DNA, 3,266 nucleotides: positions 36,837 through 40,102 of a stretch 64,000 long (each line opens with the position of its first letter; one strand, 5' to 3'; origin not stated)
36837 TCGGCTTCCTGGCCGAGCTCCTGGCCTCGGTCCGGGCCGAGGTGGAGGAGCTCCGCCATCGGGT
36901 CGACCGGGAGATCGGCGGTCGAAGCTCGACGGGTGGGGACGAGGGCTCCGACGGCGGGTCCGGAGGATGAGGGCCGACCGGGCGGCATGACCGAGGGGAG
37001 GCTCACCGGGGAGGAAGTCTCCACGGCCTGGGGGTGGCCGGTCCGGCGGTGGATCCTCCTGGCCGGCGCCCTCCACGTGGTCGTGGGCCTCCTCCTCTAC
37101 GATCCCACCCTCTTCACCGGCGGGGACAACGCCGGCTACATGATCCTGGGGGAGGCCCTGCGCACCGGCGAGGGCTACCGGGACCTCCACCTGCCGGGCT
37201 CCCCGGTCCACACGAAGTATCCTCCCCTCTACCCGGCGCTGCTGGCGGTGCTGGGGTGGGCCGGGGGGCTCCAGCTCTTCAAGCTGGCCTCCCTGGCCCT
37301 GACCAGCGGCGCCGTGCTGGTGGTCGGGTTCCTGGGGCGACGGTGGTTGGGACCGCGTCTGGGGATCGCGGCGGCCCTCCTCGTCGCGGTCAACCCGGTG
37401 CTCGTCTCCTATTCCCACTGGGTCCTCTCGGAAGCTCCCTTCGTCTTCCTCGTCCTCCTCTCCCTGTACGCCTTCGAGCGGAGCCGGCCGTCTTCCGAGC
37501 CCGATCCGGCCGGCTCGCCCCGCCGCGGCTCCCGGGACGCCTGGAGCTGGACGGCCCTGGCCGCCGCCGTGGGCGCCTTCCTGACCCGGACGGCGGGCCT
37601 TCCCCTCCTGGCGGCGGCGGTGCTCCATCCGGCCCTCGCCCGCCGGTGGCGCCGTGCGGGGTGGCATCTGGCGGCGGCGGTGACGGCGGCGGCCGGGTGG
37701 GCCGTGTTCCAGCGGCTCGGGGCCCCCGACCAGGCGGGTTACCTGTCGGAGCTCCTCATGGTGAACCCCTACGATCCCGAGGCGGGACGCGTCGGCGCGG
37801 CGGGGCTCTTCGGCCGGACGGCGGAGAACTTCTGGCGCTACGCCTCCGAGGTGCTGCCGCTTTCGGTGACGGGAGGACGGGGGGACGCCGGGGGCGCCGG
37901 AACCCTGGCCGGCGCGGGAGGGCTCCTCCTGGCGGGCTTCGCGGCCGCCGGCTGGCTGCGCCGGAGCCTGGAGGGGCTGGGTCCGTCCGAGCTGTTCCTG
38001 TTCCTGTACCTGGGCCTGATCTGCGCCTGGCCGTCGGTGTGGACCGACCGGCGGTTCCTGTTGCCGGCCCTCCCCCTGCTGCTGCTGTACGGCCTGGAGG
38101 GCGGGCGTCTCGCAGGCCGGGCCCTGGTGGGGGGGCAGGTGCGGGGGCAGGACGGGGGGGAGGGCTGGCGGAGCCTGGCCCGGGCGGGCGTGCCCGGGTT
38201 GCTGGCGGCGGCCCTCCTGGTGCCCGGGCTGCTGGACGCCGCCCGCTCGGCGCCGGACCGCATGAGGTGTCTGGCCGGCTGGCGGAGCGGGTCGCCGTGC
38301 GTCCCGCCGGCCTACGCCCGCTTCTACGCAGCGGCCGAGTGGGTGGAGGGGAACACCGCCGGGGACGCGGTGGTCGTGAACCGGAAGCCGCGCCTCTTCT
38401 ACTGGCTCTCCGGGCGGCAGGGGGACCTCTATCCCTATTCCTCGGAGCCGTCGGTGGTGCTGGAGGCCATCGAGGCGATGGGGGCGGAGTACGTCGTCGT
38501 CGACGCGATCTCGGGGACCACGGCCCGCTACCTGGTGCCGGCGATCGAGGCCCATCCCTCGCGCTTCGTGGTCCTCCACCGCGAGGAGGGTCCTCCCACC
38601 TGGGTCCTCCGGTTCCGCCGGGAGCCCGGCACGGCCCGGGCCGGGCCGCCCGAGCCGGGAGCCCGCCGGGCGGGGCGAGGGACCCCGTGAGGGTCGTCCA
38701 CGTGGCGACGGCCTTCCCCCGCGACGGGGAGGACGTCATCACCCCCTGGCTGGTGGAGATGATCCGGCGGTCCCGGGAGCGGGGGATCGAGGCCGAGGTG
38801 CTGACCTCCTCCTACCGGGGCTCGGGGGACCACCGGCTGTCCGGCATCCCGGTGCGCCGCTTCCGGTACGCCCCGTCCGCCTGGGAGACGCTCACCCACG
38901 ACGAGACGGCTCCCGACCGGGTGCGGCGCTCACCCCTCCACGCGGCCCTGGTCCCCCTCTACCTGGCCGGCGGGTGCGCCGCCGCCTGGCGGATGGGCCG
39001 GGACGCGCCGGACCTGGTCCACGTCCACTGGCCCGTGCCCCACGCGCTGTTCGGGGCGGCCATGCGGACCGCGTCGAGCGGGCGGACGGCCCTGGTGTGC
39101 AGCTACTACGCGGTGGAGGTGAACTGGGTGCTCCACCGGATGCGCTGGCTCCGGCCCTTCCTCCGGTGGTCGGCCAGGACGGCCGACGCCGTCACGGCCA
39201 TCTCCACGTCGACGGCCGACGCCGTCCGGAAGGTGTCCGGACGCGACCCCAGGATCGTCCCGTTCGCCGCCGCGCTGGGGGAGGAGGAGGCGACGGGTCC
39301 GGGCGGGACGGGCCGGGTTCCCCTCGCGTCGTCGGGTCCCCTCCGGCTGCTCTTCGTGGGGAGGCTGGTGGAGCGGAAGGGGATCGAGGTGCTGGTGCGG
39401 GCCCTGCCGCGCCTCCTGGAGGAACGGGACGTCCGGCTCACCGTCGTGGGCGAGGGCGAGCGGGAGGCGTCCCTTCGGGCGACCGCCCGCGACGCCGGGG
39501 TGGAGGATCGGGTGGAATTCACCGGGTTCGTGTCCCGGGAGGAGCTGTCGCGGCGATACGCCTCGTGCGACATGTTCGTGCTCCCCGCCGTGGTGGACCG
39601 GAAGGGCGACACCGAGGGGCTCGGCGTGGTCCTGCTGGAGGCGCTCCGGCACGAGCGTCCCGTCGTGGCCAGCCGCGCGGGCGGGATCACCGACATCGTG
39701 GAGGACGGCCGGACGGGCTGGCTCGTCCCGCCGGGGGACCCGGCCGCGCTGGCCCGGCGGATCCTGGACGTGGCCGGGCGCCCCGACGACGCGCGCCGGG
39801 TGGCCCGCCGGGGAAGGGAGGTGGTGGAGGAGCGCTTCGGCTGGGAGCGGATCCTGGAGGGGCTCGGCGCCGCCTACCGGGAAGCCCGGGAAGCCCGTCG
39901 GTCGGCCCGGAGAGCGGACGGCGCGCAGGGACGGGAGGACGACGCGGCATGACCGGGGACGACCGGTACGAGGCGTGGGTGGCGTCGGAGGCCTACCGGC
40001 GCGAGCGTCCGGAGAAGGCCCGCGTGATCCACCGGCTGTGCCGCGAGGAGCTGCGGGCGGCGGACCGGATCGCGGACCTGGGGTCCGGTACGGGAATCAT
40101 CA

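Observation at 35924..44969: rpoN-coupled 7-gene extracytoplasmic glycosylation cluster (2 polyprenyl-P sugar synthases, 2 GT-C-like proteins, flippase-like protein, GT4, methyltransferase)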

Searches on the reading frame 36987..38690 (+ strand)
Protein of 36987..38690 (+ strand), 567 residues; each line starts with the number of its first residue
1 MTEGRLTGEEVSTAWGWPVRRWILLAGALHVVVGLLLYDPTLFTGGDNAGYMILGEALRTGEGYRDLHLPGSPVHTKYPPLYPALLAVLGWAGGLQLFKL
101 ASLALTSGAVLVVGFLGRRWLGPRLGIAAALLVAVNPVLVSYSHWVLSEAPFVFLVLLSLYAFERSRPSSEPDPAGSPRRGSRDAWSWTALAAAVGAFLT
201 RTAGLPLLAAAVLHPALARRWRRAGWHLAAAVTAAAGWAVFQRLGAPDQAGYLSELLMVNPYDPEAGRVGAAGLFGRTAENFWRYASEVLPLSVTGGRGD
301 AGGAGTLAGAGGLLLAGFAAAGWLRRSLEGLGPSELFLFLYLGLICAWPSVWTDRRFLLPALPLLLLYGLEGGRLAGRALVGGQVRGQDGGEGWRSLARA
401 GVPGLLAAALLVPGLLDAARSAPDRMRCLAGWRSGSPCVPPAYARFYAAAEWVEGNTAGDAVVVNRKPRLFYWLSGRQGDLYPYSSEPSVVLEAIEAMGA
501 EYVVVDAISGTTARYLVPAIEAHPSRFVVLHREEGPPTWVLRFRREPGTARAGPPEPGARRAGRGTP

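Call 6: search_protein_families(library=pfam, proteins=[window:36987-38690:+], max_evalue=0.01)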
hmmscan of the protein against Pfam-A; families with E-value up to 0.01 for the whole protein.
window:36987-38690:+ (567 aa): 2 families
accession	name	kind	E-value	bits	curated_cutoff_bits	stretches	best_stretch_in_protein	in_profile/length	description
PF02366.24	PMT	-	7.9e-06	26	22.7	1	103-195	90-176/245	Dolichyl-phosphate-mannose-protein mannosyltransferase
PF13231.12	PMT_2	-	0.00073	20.2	26.1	1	100-234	26-150/160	Dolichyl-phosphate-mannose-protein mannosyltransferase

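Call 7: search_protein_families(library=ncbifam, proteins=[window:36987-38690:+], max_evalue=0.01)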
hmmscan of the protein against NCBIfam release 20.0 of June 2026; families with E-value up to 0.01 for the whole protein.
window:36987-38690:+ (567 aa): 3 families
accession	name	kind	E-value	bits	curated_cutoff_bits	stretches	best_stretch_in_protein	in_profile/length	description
NF046093.1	AZOBR_p60025_fam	subfamily_domain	6.7e-05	22.2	150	1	80-168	95-183/232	AZOBR_p60025 family cell surface glycopolymer formation protein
TIGR03663.1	TIGR03663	subfamily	0.00015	20.9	126.25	1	102-165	76-139/435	flippase activity-associated protein Agl23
NF047440.1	LA3751_2_3_fam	subfamily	0.0016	17.4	200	1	77-167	80-171/460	LA_3751/LA_3752 family putative glycosyltransferase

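Call 12: search_solved_structures(query=window:36987-38690:+, max_evalue=1, show_alignments=2)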
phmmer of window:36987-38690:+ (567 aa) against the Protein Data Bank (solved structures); distinct sequences matched with E-value up to 1: 1.
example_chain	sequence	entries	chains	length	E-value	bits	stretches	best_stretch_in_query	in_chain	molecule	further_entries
6p25_A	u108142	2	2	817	0.73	11.6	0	108-166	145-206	Dolichyl-phosphate-mannose--protein mannosyltransferase 1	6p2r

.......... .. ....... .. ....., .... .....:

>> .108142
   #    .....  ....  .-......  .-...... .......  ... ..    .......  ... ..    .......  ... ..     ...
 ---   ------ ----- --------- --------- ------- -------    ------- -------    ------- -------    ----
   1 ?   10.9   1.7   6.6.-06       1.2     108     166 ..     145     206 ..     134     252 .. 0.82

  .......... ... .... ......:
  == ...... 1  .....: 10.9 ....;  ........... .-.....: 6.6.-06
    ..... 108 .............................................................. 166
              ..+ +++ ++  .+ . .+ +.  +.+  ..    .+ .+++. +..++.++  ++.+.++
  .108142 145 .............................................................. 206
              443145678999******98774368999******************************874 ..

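Call 21: find_homologous_proteins(query=window:36987-38690:+, max_evalue=0.00001)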
Query window:36987-38690:+ (567 aa): 345 proteins with E <= 0.00001 among 8000 candidates; the best 120 are listed.
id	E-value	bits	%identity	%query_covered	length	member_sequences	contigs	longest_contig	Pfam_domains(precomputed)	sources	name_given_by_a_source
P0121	1.1e-275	934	77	100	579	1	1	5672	-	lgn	-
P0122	1.5e-261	887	76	99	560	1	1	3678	PF02366.25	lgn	-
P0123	1.2e-257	875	73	100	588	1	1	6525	-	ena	-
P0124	6.2e-207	707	62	100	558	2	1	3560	-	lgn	-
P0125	2.7e-202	692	64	94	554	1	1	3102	-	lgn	-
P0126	7.1e-201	687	60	95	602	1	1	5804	-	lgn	-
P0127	1.3e-193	663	59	95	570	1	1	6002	-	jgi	-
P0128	1.8e-193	663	70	25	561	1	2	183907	-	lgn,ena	-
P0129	2.1e-193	662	60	94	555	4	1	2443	-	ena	-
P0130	3.3e-192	658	61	93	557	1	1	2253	-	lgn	-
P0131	1.1e-191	657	60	56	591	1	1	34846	-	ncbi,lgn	-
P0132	2.5e-191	656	57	97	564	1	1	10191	-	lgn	-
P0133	2.7e-191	655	60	94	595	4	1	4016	-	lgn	-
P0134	4.5e-191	655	61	95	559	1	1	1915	-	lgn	-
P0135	1.3e-188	647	60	94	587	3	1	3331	-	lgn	-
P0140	2.6e-169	583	55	98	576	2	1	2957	PF09594.17,PF13231.13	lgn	-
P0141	3.9e-168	579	56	95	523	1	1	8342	PF13231.13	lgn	-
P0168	2.6e-151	523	53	90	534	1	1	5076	PF13231.13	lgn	-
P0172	9.7e-150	518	51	92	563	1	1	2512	PF13231.13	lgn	-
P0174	2.8e-148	513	54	93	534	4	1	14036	PF03901.24,PF13231.13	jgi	jgi:hypothetical protein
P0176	2.4e-147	510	53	99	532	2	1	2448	PF13231.13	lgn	-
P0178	7.8e-147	509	51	94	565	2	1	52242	PF13231.13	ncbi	-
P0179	1.2e-146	508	52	90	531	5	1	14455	PF13231.13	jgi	jgi:hypothetical protein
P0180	5.5e-146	506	53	93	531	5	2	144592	PF13231.13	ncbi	-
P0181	6.1e-146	506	53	90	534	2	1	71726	PF13231.13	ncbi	-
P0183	2.9e-145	503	51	92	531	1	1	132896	PF13231.13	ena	-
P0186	4.5e-145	503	53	94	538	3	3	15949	PF13231.13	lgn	-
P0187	5.1e-145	503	51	95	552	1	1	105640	PF13231.13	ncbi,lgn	ncbi:MAG: glycosyltransferase family 39 protein [Gemmatimonadota bacterium]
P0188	5.4e-145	502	51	92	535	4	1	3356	PF13231.13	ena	-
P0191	2.6e-144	500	51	95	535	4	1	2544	PF13231.13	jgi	jgi:hypothetical protein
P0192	3.0e-144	500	51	92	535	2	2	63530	PF13231.13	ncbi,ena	-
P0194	5.9e-144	499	52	93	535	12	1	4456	PF13231.13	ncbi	-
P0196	1.9e-143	497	51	95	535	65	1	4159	PF13231.13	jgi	-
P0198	7.2e-143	495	51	91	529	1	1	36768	PF13231.13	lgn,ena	-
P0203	1.3e-141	491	51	91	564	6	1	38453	PF13231.13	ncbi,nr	ncbi:MAG: glycosyltransferase family 39 protein [Candidatus Palauibacterales bacterium]|nr:glycosylt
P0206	7.5e-141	489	51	93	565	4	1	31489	PF13231.13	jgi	-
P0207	1.0e-140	488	50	92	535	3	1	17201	PF13231.13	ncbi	-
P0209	6.1e-140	486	51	92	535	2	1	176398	PF13231.13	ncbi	-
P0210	7.9e-140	485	50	90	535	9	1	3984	PF13231.13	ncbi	-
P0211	8.4e-140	485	48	92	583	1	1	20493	PF13231.13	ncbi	-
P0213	1.7e-139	484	51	92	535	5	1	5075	PF13231.13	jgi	jgi:4-amino-4-deoxy-L-arabinose transferase-like glycosyltransferase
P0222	1.4e-137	478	50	90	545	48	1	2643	PF13231.13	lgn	-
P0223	1.6e-137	478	50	90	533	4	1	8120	PF13231.13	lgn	-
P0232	1.9e-132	461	48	91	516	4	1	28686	PF13231.13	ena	-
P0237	7.3e-132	459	47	92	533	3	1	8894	PF13231.13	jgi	jgi:hypothetical protein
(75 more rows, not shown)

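Call 39: predict_structure(alignment_id=A2)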
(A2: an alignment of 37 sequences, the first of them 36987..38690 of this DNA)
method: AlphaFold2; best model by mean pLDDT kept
length: 567 residues; sequences in the alignment: 37
mean_pLDDT: 88.9   pTM: 0.90
mean pLDDT of the five models: 88.9, 88.3, 87.9, 87.6, 86.8
residues with pLDDT >= 90: 408; 70-90: 89; 50-70: 50; < 50: 20
segments of 3 or more residues with pLDDT < 50: 1-7, 551-553, 559-567
pLDDT, mean of each block of 10 residues (from residue 1): 50 94 98 94 77 94 95 92 95 89 97 97 97 97 92 98 90 68 93 98 96 97 97 95 86 66 66 90 94 85 74 97 97 98 90 88 98 96 68 84 96 96 92 86 92 97 95 95 93 95 93 94 97 92 81 49 41
secondary structure, 60 per line:
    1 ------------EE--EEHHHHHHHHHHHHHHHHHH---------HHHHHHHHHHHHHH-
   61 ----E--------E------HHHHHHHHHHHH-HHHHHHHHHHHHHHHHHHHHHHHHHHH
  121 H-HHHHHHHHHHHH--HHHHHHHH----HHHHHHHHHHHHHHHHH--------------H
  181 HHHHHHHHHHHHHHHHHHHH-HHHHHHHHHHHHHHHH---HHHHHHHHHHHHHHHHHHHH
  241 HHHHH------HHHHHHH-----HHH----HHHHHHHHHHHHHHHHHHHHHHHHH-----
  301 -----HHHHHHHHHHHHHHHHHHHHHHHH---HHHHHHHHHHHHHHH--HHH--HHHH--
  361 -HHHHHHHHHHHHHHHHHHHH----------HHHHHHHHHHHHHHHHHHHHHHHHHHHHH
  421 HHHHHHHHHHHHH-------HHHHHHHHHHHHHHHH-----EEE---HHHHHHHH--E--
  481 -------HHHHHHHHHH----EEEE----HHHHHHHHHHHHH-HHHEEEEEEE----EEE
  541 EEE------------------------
elements in order: H19-36 H46-59 H81-92 H94-121 H123-134 H137-144 H149-165 H180-200 H202-217 H221-245 H252-258 H271-295 H306-329 H333-347 H355-358 H362-381 H392-433 H441-456 E462-464 H468-475 H488-497 E502-505 H510-522 E527-533 E538-543

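Call 41: fold_search(model_id=the predicted structure, library=pdb)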
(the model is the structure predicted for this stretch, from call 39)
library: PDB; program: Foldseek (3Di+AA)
matches with E <= 10: 468; with E <= 0.001: 24
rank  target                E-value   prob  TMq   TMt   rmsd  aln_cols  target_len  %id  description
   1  5f15                  6.3e-09  1.00  0.54  0.57  12.4       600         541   14  Crystal Structure of ArnT from Cupriavidus metallidurans bound to Undecaprenyl phosphate (released 2016-02-17)
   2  5ezm                  9.8e-09  1.00  0.54  0.57  11.9       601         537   15  Crystal Structure of ArnT from Cupriavidus metallidurans in the apo state (released 2016-02-17)
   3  9n9j_I                1.2e-08  1.00  0.52  0.44  11.6       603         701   13  Structure of a GRP94 folding intermediate engaged with a CCDC134- and FKBP11-bound secretory translocon (released 2025-11-19)
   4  7e9s_A                1.9e-08  1.00  0.53  0.37  13.6       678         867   14  Archaeal oligosaccharyltransferase AglB from Archaeoglobus fulgidus in complex with an inhibitory peptide and a dolich (released 2021-09-08)
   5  5gmy_A                2.6e-08  1.00  0.52  0.37  14.1       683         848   14  Crystal structure of the Archaeoglobus fulgidus oligosaccharyltransferase (O29867_ARCFU) tethered with an acceptor pep (released 2017-02-01)
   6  8pn9_A                5.5e-08  1.00  0.51  0.45  12.2       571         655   14  Structure of human oligosaccharyltransferase OST-A complex bound to NGI-1 (released 2024-05-08)
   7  3waj                  1.1e-07  1.00  0.53  0.39  12.6       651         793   14  Crystal structure of the Archaeoglobus fulgidus oligosaccharyltransferase (O29867_ARCFU) complex with Zn and sulfate (released 2013-10-30)
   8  3wak                  1.2e-07  1.00  0.53  0.37  14.2       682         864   14  Crystal structure of the Archaeoglobus fulgidus oligosaccharyltransferase (O29867_ARCFU) in the apo form (released 2013-10-30)
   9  6s7o_A                1.2e-07  1.00  0.51  0.45  12.3       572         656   14  Cryo-EM structure of human oligosaccharyltransferase complex OST-A (released 2019-12-18)
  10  8b6l_I                1.5e-07  1.00  0.51  0.43  12.6       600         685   14  Subtomogram average of the human Sec61-TRAP-OSTA-translocon (released 2022-12-07)
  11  7oci_F                2.1e-07  1.00  0.56  0.50  10.1       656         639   12  Cryo-EM structure of yeast Ost6p containing oligosaccharyltransferase complex (released 2022-02-16)
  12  6s7t_A                7.0e-07  1.00  0.53  0.44  12.2       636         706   13  Cryo-EM structure of human oligosaccharyltransferase complex OST-B (released 2019-12-18)
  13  6c26_A                3.3e-06  1.00  0.53  0.48  13.1       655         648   12  The Cryo-EM structure of a eukaryotic oligosaccharyl transferase complex (released 2018-01-31)
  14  8age_A                4.7e-06  1.00  0.55  0.49  11.3       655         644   13  Structure of yeast oligosaccharylransferase complex with acceptor peptide bound (released 2022-12-07)
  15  9s6t_A                5.8e-06  1.00  0.48  0.54   8.0       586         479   11  Ternary cryo-EM structure of chicken ALG12 with Dol25-PP-GlcNAc2Man7, Dol25-P-Man, and Fab (released 2026-03-18)
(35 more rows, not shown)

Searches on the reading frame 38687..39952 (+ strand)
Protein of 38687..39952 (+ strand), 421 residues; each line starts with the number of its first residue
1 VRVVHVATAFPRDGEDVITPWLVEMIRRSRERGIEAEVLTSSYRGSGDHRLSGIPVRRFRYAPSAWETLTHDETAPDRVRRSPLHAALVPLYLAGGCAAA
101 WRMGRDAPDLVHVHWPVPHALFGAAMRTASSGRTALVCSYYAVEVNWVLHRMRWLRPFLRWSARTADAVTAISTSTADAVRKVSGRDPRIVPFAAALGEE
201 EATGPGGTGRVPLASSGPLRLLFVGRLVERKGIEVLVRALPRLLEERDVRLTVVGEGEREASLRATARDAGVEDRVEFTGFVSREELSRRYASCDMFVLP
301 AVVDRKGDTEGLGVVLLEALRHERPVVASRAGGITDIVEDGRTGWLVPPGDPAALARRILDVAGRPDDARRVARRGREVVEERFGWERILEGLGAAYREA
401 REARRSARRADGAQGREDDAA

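Call 6: search_protein_families(library=pfam, proteins=[window:38687-39952:+], max_evalue=0.01)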
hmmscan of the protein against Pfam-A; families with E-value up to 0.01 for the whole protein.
window:38687-39952:+ (421 aa): 6 families
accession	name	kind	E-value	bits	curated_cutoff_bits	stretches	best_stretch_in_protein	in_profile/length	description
PF13692.12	Glyco_trans_1_4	-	1.2e-40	139.5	27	1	220-362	3-139/142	Glycosyl transferases group 1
PF00534.26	Glycos_transf_1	-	6.2e-40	137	26.4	1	216-378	13-171/172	Glycosyl transferases group 1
PF13439.12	Glyco_transf_4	-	1.7e-13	51.4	28.5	1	23-190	9-161/170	Glycosyltransferase Family 4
PF20706.3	GT4-conflict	-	7.5e-13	48.7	26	1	164-392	145-384/385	Family 4 Glycosyltransferase in conflict systems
PF13579.12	Glyco_trans_4_4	-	2.1e-10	41.6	29.7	1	24-191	9-153/158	Glycosyl transferase 4-like domain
PF13524.12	Glyco_trans_1_2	-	1.8e-07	31.7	25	1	236-391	5-140/144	Glycosyl transferase-like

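Call 7: search_protein_families(library=ncbifam, proteins=[window:38687-39952:+], max_evalue=0.01)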
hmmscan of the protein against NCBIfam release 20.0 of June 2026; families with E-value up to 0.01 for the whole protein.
window:38687-39952:+ (421 aa): 46 families (the best 25 are shown)
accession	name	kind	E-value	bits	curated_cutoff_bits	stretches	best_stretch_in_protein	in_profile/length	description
NF041876.1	EPS_EpsE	equivalog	5.3e-36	124.7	400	1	164-388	160-384/389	exopolysaccharide biosynthesis GT4 family glycosyltransferase EpsE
TIGR04063.1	stp3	hypoth_equivalog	5.7e-31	107.8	442.05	1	221-399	216-394/397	TIGR04063 family PEP-CTERM/XrtA system glycosyltransferase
TIGR03999.1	thiol_BshA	equivalog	3.3e-29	102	273.7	1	109-400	86-373/375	N-acetyl-alpha-D-glucosaminyl L-malate synthase BshA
TIGR03088.1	stp2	hypoth_equivalog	5.3e-28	98.1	409.05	1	218-398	194-371/374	TIGR03088 family PEP-CTERM/XrtA system glycosyltransferase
TIGR04005.1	wcaL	equivalog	6.2e-27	94.5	537.6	1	214-393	218-399/406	colanic acid biosynthesis glycosyltransferase WcaL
NF047684.1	TeichurnBiosyTuaC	equivalog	9.9e-24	84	550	1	107-399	108-388/391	teichuronic acid biosynthesis protein TuaC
TIGR02149.1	glgA_Coryne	subfamily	1.4e-22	80.4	302.4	1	220-397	206-387/391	glycogen synthase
TIGR03449.1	mycothiol_MshA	equivalog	4.5e-22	78.5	462.5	1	221-401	223-404/406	D-inositol-3-phosphate glycosyltransferase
NF053787.1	GlcN_PG_synth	equivalog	9.7e-20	70.7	480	1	221-399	200-358/361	N-acetylglucosaminyl phosphatidylglycerol synthase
TIGR04157.1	glyco_rSAM_CFB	subfamily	7.5e-19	68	400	1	221-349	230-350/406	TIGR04157 family glycosyltransferase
TIGR02095.1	glgA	subfamily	3.7e-18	65.5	328.45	1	221-397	297-474/477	glycogen/starch synthase, ADP-glucose type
NF041879.1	EPS_EpsH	equivalog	2.7e-17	62.6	800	1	208-398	227-414/431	exopolysaccharide biosynthesis glycosyltransferase EpsH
NF038298.1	EPS_HpsO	equivalog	4.9e-17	61.8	575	1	222-383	205-370/388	hormogonium polysaccharide biosynthesis glycosyltransferase HpsO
NF046085.1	XrtY_assoc_Gly1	equivalog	9.2e-17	60.9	400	1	215-391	206-375/387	XrtY-associated glycosyltransferase XYAG1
NF038295.1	EPS_HpsP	equivalog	8.9e-15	54.6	550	1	217-398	207-385/388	hormogonium polysaccharide biosynthesis glycosyltransferase HpsP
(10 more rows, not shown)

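Call 27: search_solved_structures(query=window:38687-39952:+, max_evalue=0.001)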
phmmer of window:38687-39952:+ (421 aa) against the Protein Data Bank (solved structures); distinct sequences matched with E-value up to 0.001: 73 (the best 60 are shown).
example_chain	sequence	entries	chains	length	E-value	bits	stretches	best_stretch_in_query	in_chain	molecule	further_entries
2jjm_A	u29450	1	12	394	7.9e-22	81.1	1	99-397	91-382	GLYCOSYL TRANSFERASE, GROUP 1 FAMILY PROTEIN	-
3mbo_A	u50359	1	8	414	9.3e-22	80.8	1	99-397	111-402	Glycosyltransferase, group 1 family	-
3oka_A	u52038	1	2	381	2.3e-21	79.5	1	64-392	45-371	GDP-mannose-dependent alpha-(1-6)-phosphatidylinositol monomannoside mannosyltransferase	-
3okc_A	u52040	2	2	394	2.6e-21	79.3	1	65-393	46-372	GDP-mannose-dependent alpha-(1-6)-phosphatidylinositol monomannoside mannosyltransferase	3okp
6kih_A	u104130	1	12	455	1.4e-20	76.9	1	212-401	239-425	Tll1590 protein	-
6d9t_A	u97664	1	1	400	9.3e-18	67.6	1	109-391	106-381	Glycosyl transferase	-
6n1x_A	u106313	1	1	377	9.8e-18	67.6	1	109-389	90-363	Glycosyltransferase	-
5d00_A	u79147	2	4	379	1.5e-15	60.3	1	104-399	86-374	N-acetyl-alpha-D-glucosaminyl L-malate synthase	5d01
7qsg_A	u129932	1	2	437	3.8e-14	55.7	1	227-400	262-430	D-inositol 3-phosphate glycosyltransferase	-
6tvp_A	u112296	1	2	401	1.1e-12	51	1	160-399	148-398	Alpha-maltose-1-phosphate synthase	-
3c48_A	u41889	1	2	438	1.3e-12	50.7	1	221-400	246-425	Predicted glycosyltransferases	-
3c4q_A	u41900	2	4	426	1.3e-12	50.7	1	221-400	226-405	Predicted glycosyltransferases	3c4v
3fro_A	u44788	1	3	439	2e-11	46.7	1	220-397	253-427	GlgA glycogen synthase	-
2bis_A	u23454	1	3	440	2.1e-11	46.7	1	220-397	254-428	GLGA GLYCOGEN SYNTHASE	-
3l01_A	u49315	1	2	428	3.1e-11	46.1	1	220-395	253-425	GlgA glycogen synthase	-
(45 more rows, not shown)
